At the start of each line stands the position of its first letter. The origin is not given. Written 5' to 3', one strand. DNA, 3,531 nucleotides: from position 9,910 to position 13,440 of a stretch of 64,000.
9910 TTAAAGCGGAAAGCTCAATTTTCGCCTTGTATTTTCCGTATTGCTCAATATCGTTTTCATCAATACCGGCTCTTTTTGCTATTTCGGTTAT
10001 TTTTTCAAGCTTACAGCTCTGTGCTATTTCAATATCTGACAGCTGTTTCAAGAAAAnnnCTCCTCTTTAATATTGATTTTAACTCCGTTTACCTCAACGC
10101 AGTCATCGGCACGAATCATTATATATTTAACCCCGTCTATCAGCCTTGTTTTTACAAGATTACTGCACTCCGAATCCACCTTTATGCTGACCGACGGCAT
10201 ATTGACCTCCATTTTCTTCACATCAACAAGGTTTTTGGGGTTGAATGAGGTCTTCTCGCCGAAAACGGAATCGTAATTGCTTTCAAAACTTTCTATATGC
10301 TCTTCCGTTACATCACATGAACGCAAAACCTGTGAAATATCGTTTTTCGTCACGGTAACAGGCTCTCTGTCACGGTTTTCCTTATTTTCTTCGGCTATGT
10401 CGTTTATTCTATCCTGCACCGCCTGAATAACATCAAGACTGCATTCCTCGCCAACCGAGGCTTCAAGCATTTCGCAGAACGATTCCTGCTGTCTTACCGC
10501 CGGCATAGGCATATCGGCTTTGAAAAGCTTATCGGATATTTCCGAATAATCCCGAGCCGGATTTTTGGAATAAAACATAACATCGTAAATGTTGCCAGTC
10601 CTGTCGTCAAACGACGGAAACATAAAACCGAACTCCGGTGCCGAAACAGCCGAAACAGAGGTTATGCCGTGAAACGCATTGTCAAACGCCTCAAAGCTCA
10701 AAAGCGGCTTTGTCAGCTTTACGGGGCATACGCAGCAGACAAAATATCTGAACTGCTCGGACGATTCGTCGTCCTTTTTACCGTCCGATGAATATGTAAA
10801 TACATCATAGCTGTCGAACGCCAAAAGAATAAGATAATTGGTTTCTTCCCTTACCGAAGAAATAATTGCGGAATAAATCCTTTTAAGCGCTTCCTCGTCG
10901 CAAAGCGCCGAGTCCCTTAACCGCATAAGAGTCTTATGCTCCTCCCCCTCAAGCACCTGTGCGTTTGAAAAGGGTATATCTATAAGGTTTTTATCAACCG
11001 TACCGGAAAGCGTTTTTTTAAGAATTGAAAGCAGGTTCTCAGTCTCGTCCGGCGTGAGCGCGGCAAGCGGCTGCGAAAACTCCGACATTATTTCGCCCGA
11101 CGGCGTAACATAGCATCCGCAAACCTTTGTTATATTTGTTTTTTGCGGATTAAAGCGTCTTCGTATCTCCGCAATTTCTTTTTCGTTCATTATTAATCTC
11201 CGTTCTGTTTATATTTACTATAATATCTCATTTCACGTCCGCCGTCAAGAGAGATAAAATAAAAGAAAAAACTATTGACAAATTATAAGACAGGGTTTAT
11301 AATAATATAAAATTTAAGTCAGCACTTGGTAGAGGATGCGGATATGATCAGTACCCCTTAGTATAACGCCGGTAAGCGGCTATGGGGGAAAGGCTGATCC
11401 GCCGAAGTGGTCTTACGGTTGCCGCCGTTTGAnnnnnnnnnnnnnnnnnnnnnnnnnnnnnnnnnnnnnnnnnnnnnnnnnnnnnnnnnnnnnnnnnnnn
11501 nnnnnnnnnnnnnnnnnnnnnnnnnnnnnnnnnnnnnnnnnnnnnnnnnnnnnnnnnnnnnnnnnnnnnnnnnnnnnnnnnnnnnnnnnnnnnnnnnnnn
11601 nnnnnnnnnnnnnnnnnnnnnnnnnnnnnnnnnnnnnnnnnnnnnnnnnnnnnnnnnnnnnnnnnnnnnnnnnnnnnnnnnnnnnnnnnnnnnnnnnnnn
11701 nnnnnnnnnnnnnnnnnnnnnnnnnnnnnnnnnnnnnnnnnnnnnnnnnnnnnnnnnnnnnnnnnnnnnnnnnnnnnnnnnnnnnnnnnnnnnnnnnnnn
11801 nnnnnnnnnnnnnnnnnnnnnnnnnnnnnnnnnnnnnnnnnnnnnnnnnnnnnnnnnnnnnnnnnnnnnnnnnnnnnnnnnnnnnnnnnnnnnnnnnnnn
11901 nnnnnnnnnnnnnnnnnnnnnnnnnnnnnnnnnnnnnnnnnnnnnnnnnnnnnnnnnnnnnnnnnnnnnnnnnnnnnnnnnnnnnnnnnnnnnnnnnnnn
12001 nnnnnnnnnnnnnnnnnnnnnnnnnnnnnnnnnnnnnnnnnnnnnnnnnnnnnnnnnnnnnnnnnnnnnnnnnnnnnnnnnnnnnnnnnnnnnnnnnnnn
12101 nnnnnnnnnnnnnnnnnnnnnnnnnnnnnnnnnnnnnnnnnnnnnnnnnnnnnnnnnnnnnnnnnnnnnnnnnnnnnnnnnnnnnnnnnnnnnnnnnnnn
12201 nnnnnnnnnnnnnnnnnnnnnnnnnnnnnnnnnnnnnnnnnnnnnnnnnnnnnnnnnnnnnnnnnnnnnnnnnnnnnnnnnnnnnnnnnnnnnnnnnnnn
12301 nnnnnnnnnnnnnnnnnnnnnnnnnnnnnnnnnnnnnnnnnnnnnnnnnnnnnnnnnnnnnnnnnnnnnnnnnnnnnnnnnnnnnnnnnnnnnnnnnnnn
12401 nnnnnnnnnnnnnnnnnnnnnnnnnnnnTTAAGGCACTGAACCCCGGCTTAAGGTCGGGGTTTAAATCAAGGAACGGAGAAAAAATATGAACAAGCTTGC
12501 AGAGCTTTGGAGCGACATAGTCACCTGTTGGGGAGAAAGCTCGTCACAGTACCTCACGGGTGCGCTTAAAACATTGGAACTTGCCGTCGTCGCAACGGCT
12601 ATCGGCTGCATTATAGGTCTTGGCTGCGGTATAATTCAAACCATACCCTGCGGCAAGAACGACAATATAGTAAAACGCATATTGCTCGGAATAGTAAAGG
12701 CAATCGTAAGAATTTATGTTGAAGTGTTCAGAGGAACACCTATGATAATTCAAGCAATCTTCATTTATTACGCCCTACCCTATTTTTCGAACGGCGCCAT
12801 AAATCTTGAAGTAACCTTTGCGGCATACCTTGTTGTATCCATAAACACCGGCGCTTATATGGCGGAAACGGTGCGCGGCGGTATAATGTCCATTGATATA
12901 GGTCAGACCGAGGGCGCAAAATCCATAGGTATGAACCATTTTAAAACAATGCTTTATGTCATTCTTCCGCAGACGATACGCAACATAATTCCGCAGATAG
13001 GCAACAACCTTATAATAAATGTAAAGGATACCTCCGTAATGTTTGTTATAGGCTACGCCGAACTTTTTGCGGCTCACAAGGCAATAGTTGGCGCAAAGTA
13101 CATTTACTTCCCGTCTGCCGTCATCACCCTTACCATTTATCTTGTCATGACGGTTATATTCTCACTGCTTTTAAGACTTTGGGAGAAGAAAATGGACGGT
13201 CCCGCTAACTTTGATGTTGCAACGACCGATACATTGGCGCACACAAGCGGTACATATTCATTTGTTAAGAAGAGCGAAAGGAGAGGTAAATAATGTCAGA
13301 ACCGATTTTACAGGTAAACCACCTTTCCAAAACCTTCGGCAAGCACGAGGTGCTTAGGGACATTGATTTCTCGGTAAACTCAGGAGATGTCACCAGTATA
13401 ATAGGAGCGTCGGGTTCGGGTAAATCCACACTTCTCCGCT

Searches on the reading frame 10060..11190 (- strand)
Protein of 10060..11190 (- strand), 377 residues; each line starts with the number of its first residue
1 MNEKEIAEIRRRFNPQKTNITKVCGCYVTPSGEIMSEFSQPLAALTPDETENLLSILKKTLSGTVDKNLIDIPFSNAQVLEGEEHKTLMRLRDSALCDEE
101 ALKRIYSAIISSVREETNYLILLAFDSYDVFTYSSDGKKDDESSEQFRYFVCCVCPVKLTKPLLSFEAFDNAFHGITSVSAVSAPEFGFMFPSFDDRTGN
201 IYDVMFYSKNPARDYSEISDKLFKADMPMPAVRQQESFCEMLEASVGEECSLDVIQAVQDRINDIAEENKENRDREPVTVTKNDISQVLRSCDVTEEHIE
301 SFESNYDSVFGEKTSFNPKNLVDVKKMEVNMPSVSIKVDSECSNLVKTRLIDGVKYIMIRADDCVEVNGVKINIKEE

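Call 46: search_protein_families(library=pfam, proteins=[window:10060-11190:-], max_evalue=0.00001)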
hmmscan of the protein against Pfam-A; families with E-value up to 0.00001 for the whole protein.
window:10060-11190:- (377 aa): 1 family
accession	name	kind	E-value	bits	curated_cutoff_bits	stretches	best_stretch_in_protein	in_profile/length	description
PF14199.11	DUF4317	-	6.5e-126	420.9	27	1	1-370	1-370/370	Domain of unknown function (DUF4317)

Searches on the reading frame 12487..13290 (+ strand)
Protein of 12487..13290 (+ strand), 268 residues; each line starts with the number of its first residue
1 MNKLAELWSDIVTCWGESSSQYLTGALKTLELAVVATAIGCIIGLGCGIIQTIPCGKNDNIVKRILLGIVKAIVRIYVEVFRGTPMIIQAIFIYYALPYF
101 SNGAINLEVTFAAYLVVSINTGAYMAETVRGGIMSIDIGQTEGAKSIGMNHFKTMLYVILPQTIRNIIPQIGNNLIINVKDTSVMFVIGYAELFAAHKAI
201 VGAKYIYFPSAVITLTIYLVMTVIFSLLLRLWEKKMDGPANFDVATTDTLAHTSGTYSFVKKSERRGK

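Call 45: search_protein_families(library=pfam, proteins=[window:12487-13290:+], max_evalue=0.001)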
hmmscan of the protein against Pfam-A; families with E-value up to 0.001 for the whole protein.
window:12487-13290:+ (268 aa): 1 family
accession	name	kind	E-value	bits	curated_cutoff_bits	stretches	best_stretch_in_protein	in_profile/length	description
PF00528.27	BPD_transp_1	-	1.5e-18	67.6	26.4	1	68-236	14-182/184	Binding-protein-dependent transport system inner membrane component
